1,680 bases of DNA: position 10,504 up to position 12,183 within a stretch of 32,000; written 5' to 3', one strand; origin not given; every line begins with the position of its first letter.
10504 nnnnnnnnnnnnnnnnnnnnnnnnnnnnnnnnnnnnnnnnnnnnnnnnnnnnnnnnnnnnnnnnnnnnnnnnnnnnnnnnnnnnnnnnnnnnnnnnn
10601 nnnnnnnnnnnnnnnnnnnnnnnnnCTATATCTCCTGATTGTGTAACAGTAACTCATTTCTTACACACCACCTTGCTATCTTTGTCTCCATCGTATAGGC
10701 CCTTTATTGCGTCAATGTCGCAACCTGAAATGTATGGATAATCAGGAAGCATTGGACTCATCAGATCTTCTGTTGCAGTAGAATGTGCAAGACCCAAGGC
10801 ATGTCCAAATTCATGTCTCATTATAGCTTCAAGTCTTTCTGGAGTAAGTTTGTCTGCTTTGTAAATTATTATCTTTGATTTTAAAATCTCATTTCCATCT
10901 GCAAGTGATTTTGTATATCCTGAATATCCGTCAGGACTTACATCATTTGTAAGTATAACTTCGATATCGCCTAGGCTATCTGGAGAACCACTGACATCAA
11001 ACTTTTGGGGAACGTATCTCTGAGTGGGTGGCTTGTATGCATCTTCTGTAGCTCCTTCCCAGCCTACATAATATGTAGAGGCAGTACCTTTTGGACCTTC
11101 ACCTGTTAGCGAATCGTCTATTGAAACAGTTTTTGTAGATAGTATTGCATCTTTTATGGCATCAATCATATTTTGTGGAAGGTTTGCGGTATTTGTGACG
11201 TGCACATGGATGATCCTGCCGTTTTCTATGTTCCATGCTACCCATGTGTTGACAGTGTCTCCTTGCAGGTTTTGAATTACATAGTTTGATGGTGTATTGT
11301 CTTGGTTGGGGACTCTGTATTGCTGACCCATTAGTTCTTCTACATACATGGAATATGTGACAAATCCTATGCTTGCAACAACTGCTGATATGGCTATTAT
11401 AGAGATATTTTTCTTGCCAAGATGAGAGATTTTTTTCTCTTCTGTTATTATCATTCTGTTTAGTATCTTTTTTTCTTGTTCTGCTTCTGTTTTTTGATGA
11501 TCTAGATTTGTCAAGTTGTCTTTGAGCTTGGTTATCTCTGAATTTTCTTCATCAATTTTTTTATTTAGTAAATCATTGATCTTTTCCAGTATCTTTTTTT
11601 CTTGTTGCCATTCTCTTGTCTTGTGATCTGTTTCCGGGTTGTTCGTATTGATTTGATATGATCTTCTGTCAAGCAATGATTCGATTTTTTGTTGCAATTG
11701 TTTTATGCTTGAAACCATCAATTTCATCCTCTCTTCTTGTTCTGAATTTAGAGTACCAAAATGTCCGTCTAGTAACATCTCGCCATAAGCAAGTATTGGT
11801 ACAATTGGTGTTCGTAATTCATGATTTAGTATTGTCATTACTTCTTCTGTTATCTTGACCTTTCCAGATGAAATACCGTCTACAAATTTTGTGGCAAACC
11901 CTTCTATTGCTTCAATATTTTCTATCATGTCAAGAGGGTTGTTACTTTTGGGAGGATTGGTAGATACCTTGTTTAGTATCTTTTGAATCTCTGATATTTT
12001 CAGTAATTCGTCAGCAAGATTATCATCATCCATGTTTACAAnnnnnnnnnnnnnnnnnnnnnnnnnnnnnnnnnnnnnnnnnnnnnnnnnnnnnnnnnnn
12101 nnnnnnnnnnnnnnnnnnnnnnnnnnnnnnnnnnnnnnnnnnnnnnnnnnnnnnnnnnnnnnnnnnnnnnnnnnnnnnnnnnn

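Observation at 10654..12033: Histidine-kinase phosphotransfer (DHp/HisKA) domain fused, in reversed topology, to an extracellular matrixin-type zinc protease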

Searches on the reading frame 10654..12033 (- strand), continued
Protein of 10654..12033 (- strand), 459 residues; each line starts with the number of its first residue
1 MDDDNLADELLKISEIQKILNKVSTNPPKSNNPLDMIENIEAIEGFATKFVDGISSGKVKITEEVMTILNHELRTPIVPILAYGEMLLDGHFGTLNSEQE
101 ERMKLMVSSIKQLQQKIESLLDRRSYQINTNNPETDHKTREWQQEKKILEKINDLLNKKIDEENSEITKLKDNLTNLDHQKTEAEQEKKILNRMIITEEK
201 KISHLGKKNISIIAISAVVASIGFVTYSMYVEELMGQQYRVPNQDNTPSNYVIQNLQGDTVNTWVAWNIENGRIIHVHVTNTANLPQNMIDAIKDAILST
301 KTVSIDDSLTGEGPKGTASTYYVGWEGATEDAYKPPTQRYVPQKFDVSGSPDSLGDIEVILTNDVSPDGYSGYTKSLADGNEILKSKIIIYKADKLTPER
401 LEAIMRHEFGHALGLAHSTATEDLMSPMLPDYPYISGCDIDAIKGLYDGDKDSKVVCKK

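Call 47: search_protein_families(library=pfam, proteins=[P0037, P0118, P0072, L041:4921-6720:+, L048:4951-6732:+, L061:4909-6786:+, L063:6004-6999:+, L082:6702-7691:+], max_evalue=0.01)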
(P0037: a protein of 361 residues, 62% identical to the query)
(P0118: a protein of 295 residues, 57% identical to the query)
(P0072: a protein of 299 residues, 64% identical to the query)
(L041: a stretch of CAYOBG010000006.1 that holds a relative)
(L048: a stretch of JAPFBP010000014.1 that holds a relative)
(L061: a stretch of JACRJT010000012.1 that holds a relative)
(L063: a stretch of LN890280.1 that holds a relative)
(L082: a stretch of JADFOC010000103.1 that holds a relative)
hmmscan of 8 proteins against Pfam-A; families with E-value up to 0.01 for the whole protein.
P0037 (361 aa): 3 families
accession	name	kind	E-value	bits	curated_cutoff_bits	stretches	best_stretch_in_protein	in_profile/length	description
PF00413.30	Peptidase_M10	-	4.4e-07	30.4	24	1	301-332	106-137/159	Matrixin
PF10462.15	Peptidase_M66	-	3.4e-05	23.4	20.6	1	302-354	191-239/306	Peptidase M66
PF12388.14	Peptidase_M57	-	0.0041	17.3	21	1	240-320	70-150/212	Dual-action HEIGH metallo-peptidase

P0118 (295 aa): 2 families
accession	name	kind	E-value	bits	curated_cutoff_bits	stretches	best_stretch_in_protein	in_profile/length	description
PF00413.30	Peptidase_M10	-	6.9e-08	33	24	1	229-283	100-158/159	Matrixin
PF10462.15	Peptidase_M66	-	3.4e-05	23.4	20.6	1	236-288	191-239/306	Peptidase M66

P0072 (299 aa): 3 families
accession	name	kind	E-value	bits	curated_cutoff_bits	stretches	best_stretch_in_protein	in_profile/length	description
PF00413.30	Peptidase_M10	-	3.6e-08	33.9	24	1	236-287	103-158/159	Matrixin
PF10462.15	Peptidase_M66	-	0.00035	20.1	20.6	1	240-292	191-239/306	Peptidase M66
PF12388.14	Peptidase_M57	-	0.0043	17.2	21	0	169-258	61-150/212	Dual-action HEIGH metallo-peptidase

L041:4921-6720:+ (599 aa): 9 families
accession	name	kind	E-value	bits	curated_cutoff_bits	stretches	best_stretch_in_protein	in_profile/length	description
PF02743.24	dCache_1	-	2.7e-19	70.1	45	1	50-279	20-240/240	Cache domain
PF00413.30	Peptidase_M10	-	3.9e-07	30.5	24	1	535-587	103-158/159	Matrixin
PF14827.12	dCache_3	-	0.00039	20.5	25.7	0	207-268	68-129/239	Double sensory domain of two-component sensor kinase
PF22673.2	MCP-like_PDC_1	-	0.00045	21.1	27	1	135-194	51-110/113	Methyl-accepting chemotaxis protein-like, first PDC sensor domain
PF17203.10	sCache_3_2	-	0.00068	20.2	28.4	0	210-271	56-116/140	Single cache domain 3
PF10462.15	Peptidase_M66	-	0.0016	17.9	20.6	1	537-564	189-216/306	Peptidase M66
PF17201.10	Cache_3-Cache_2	-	0.0027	17.5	27.7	1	149-251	144-253/299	Cache 3/Cache 2 fusion domain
PF23846.1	Cache_WalK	-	0.0028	18.5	27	0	198-277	5-88/92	WalK sensor protein kinase Chache domain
PF13688.12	Reprolysin_5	-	0.0056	17.4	27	0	517-565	118-164/196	Metallo-peptidase family M12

L048:4951-6732:+ (593 aa): 6 families
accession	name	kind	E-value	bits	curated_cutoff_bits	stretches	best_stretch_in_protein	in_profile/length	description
PF02743.24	dCache_1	-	2.4e-15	57.2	45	1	88-270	57-238/240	Cache domain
PF00413.30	Peptidase_M10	-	2.5e-07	31.1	24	1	533-563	107-137/159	Matrixin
PF22673.2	MCP-like_PDC_1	-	2.5e-06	28.3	27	1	134-195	51-112/113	Methyl-accepting chemotaxis protein-like, first PDC sensor domain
PF13583.11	Reprolysin_4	-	0.0029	17.7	22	1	528-555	130-156/203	Metallo-peptidase family M12B Reprolysin-like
PF10462.15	Peptidase_M66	-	0.0053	16.2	20.6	1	534-557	192-215/306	Peptidase M66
PF13688.12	Reprolysin_5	-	0.0055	17.4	27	0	525-555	132-162/196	Metallo-peptidase family M12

L061:4909-6786:+ (625 aa): 1 family
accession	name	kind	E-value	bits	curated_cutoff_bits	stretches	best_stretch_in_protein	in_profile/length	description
PF00413.30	Peptidase_M10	-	1.6e-11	44.8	24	1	561-613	103-158/159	Matrixin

L063:6004-6999:+ (331 aa): 4 families
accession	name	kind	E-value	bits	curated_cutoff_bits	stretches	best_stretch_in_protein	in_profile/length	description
PF00413.30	Peptidase_M10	-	4.6e-09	36.8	24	1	266-318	103-158/159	Matrixin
PF10462.15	Peptidase_M66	-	0.0036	16.8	20.6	1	266-290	187-211/306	Peptidase M66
PF13688.12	Reprolysin_5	-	0.0047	17.6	27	0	217-309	82-169/196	Metallo-peptidase family M12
PF12388.14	Peptidase_M57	-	0.0063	16.7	21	1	159-289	22-151/212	Dual-action HEIGH metallo-peptidase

L082:6702-7691:+ (330 aa): 1 family
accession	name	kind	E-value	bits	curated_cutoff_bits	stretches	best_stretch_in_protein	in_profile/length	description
PF00512.31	HisKA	-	5.2e-11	42.9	26.9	1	43-100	5-59/66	His Kinase A (phospho-acceptor) domain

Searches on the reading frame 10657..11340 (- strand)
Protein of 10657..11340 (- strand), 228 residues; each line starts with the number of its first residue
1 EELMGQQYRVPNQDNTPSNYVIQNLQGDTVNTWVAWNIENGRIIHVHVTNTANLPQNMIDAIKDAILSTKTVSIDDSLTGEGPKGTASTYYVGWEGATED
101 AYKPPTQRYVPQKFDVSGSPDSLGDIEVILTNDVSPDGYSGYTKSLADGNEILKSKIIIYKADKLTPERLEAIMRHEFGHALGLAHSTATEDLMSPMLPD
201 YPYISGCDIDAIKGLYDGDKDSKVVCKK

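Call 53: search_protein_representatives(protein=window:10657-11340:-)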
Query: 228 residues. Proteins with E-value up to 0.001 (for the whole library): 342; up to 1e-10: 234; up to 1e-30: 157. The best 150 are listed.
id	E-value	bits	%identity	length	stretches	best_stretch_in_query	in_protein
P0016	2.0e-104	364.5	73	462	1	13-228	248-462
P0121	1.4e-87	309.4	66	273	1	19-227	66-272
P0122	6.1e-82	290.9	63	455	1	14-228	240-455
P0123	1.6e-75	269.9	55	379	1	14-228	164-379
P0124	8.7e-72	257.7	55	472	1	9-228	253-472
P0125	2.4e-69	249.7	51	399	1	3-228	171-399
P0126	7.1e-69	248.2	56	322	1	17-228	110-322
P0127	6.9e-68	244.9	51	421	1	2-228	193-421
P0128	1.0e-67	244.4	52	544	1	4-228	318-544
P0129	7.5e-67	241.5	53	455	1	7-227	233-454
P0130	9.1e-67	241.3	52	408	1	2-228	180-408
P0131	1.3e-66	240.8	55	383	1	18-228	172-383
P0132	2.9e-66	239.6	54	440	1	6-228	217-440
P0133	4.8e-66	238.9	53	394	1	17-227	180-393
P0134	1.4e-65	237.4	51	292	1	8-228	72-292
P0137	6.4e-65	235.2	50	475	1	18-228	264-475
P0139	5.2e-63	229.0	51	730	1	15-227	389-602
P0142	2.5e-62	226.8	55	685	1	16-226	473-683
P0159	4.4e-58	212.9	48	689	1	18-228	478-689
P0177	3.0e-55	203.6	47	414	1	18-227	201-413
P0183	5.4e-53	196.2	47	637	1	7-227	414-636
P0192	3.3e-51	190.4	42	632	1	8-226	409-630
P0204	3.0e-48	180.7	44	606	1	16-227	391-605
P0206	4.4e-48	180.2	44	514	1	11-228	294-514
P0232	9.2e-41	156.2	41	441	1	18-226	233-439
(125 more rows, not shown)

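Call 56: find_encoding_contigs(protein=P0177, flank=5000, max_places=3)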
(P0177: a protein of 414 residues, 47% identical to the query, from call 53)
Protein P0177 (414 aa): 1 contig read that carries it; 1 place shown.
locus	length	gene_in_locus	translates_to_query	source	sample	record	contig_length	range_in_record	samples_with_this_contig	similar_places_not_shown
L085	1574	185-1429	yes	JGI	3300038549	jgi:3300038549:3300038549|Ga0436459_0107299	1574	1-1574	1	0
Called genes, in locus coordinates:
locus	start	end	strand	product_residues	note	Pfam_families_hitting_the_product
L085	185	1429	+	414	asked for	PF00072:Response_reg, PF00413:Peptidase_M10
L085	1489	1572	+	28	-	?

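Call 57: find_encoding_contigs(protein=P0232, flank=5000, max_places=3)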
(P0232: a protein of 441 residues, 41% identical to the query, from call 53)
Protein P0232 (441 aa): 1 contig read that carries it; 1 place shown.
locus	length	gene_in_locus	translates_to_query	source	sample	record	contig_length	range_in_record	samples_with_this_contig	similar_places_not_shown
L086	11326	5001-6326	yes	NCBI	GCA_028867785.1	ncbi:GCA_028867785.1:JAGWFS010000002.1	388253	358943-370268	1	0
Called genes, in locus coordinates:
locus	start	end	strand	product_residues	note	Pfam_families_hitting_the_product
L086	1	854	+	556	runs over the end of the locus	PF00437:T2SSE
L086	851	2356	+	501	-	-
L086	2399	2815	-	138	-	PF00072:Response_reg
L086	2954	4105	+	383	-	PF22660:RS_preATP-grasp-like, PF02655:ATP-grasp_3 (weak), PF02222:ATP-grasp, PF07478:Dala_Dala_lig_C, PF17769:PurK_C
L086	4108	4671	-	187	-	-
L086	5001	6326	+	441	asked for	PF00072:Response_reg, PF00413:Peptidase_M10 (weak)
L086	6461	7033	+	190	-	PF00731:AIRC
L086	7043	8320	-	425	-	PF00211:Guanylate_cyc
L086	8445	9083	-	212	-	-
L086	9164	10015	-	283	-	PF01978:TrmB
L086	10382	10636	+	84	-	-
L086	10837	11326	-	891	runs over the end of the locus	PF02369:Big_1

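Call 60: find_encoding_contigs(protein=P0137, flank=5000, max_places=3)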
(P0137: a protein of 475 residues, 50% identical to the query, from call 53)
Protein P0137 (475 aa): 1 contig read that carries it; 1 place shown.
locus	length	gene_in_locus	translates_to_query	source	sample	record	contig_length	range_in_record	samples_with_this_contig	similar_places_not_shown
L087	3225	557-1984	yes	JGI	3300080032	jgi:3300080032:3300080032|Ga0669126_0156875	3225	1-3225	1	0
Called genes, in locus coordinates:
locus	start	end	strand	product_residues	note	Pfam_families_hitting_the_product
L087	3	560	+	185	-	?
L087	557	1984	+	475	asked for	PF00072:Response_reg, PF00413:Peptidase_M10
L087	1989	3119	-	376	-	PF00413:Peptidase_M10 (weak)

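Call 70: search_protein_families(library=pfam, proteins=[P0183, P0192, P0204, P0139, P0128, P0206, P0142, P0159, P0177, P0137], max_evalue=0.01)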
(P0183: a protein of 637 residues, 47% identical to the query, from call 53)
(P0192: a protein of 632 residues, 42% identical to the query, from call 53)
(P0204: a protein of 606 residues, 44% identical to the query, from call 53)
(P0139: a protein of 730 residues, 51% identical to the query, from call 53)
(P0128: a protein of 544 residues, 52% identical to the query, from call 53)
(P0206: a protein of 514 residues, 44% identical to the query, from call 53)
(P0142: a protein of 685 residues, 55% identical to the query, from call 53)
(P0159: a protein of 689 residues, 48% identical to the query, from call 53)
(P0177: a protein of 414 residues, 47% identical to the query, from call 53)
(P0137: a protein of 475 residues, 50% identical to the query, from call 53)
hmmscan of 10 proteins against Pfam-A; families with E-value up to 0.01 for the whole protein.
P0183 (637 aa): 3 families
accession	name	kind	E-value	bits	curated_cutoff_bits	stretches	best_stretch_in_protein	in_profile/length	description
PF00413.30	Peptidase_M10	-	1.2e-10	41.9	24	1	572-625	102-158/159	Matrixin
PF10462.15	Peptidase_M66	-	0.0034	16.8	20.6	1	576-604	190-221/306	Peptidase M66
PF12388.14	Peptidase_M57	-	0.0035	17.5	21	1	501-595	58-150/212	Dual-action HEIGH metallo-peptidase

P0192 (632 aa): 3 families
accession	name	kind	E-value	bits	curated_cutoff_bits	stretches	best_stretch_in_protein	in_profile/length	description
PF00413.30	Peptidase_M10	-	4.3e-10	40.1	24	1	568-620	103-158/159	Matrixin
PF13688.12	Reprolysin_5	-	0.00035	21.3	27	1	458-629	28-184/196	Metallo-peptidase family M12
PF13582.12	Reprolysin_3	-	0.00074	20.5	22.4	1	513-590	50-123/123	Metallo-peptidase family M12B Reprolysin-like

P0204 (606 aa): 2 families
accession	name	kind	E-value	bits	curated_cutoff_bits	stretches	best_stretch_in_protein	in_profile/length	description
PF00413.30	Peptidase_M10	-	3.8e-09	37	24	1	546-594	107-158/159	Matrixin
PF16313.11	DUF4953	-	0.0092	15.7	24.2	0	543-566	9-32/316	Met-zincin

P0139 (730 aa): 6 families
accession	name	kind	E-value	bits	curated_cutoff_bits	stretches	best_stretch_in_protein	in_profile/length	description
PF00413.30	Peptidase_M10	-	2.3e-07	31.3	24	1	544-591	108-158/159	Matrixin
PF12388.14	Peptidase_M57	-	0.00016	21.9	21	1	458-562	47-151/212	Dual-action HEIGH metallo-peptidase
PF07998.17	Peptidase_M54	-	0.0039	17.6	24.4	0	513-569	113-169/194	Peptidase family M54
PF13582.12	Reprolysin_3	-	0.0065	17.4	22.4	0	491-561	54-123/123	Metallo-peptidase family M12B Reprolysin-like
PF10462.15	Peptidase_M66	-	0.0072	15.8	20.6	0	544-583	192-227/306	Peptidase M66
PF13688.12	Reprolysin_5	-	0.0081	16.8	27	0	464-586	66-173/196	Metallo-peptidase family M12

P0128 (544 aa): 2 families
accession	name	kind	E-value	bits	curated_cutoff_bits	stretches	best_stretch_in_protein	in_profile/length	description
PF00413.30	Peptidase_M10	-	1.5e-09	38.3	24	1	482-532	105-158/159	Matrixin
PF02987.21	LEA_4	-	0.0039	17.5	51.1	1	63-103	2-42/44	Late embryogenesis abundant protein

P0206 (514 aa): 1 family
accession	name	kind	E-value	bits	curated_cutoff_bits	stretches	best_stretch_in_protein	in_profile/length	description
PF00413.30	Peptidase_M10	-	1.2e-08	35.4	24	1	451-484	104-137/159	Matrixin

P0142 (685 aa): 6 families
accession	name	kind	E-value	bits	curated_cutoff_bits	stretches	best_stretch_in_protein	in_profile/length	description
PF02743.24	dCache_1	-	3.9e-20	72.9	45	1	132-331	14-207/240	Cache domain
PF00413.30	Peptidase_M10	-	2.7e-11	44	24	1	567-673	41-158/159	Matrixin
PF22673.2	MCP-like_PDC_1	-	1e-05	26.3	27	1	223-283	50-111/113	Methyl-accepting chemotaxis protein-like, first PDC sensor domain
PF14827.12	dCache_3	-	0.00083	19.4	25.7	1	196-291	66-155/239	Double sensory domain of two-component sensor kinase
PF10462.15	Peptidase_M66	-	0.0041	16.6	20.6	1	624-665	190-227/306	Peptidase M66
PF10140.15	YukC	-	0.0089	15.4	27.4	0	54-122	154-222/357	WXG100 protein secretion system (Wss), protein YukC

P0159 (689 aa): 4 families
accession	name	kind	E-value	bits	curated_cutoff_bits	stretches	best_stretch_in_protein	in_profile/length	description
PF02743.24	dCache_1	-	1.5e-12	48.1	45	1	121-326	5-207/240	Cache domain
PF00413.30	Peptidase_M10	-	1.6e-09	38.3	24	1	571-677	39-158/159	Matrixin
PF22673.2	MCP-like_PDC_1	-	1.9e-07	32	27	1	221-282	50-112/113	Methyl-accepting chemotaxis protein-like, first PDC sensor domain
PF21525.2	Nlp36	-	0.0034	17.7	27.3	0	381-408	10-37/49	Neuropeptide-like peptide 36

P0177 (414 aa): 3 families
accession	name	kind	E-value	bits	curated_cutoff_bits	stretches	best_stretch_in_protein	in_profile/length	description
PF00072.30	Response_reg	-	2.3e-18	66.8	30.2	1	13-126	1-108/111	Response regulator receiver domain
PF00413.30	Peptidase_M10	-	4.6e-09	36.8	24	1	352-402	105-158/159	Matrixin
PF13582.12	Reprolysin_3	-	0.0079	17.2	22.4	0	309-372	65-123/123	Metallo-peptidase family M12B Reprolysin-like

P0137 (475 aa): 4 families
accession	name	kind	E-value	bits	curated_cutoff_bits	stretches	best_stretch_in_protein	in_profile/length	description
PF00072.30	Response_reg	-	1.3e-17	64.4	30.2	1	3-115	1-109/111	Response regulator receiver domain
PF00413.30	Peptidase_M10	-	2.1e-09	37.9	24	1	407-463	99-158/159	Matrixin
PF12388.14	Peptidase_M57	-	0.00041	20.6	21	1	332-433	49-150/212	Dual-action HEIGH metallo-peptidase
PF07602.17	DUF1565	-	0.0089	15.8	20.3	0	45-101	97-151/257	Protein of unknown function (DUF1565)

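Call 91: find_homologous_proteins(query=P0177, max_evalue=1e-10)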
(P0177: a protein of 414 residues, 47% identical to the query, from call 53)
Query P0177 (414 aa): 307 proteins with E <= 1e-10 among 8000 candidates; the best 120 are listed.
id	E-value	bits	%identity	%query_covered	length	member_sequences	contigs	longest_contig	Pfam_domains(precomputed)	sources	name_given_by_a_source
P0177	4.2e-270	913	100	100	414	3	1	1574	PF00413.31,PF00072.31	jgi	jgi:response regulator of citrate/malate metabolism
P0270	4.5e-234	795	87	100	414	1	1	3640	PF00413.31,PF00072.31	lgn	-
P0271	2.2e-207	707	77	100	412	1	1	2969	PF00413.31,PF00072.31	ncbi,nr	ncbi:MAG TPA: response regulator [Nitrosopumilaceae archaeon]|nr:response regulator [Nitrosopumilace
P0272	2.6e-206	703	77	100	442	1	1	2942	PF00413.31,PF00072.31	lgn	-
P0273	2.6e-180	618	89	77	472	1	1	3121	PF00072.31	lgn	-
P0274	1.7e-174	599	65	99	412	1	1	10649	PF00413.31,PF00072.31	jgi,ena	-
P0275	2.9e-83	298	54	65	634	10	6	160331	PF00413.31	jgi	-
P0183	7.9e-78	280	51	61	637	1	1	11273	PF00413.31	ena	-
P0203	2.1e-75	272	48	67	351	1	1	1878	PF00413.31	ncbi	-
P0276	2.3e-71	259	53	51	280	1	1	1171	PF00413.31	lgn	-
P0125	2.9e-71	259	54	55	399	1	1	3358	PF00413.31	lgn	-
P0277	3.7e-71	258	46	67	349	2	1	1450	PF00413.31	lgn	-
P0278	4.6e-71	258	44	70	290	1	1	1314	PF00413.31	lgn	-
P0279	6.3e-71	258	45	68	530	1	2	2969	PF00413.31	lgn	-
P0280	1.3e-70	257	50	59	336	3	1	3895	PF00413.31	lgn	-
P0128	1.4e-68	250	47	65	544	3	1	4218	PF00413.31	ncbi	ncbi:MAG TPA: matrixin family metalloprotease, partial [Candidatus Nitrosotenuis sp.]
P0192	9.7e-68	247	41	71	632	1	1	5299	PF00413.31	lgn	-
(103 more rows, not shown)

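Call 92: find_encoding_contigs(protein=P0274, flank=6000, max_places=2)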
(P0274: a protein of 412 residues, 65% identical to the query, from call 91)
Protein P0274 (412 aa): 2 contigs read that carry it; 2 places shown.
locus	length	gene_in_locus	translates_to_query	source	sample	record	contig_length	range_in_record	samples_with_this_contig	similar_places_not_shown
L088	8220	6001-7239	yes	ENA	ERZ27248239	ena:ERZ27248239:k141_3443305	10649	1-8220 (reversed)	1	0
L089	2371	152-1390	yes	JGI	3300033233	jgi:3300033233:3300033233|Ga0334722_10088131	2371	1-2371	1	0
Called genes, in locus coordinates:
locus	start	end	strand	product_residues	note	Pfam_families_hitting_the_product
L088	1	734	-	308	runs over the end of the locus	PF00742:Homoserine_dh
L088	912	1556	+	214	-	-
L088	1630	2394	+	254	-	PF01925:TauE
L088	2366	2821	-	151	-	-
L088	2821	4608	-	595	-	PF00106:adh_short, PF01370:Epimerase (faint), PF08659:KR, PF13561:adh_short_C2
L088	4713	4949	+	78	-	-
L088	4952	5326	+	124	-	-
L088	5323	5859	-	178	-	PF02778:tRNA_int_endo_N, PF01974:tRNA_int_endo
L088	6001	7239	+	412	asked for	PF00072:Response_reg, PF00413:Peptidase_M10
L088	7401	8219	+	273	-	?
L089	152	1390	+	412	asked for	PF00072:Response_reg, PF00413:Peptidase_M10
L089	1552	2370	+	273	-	?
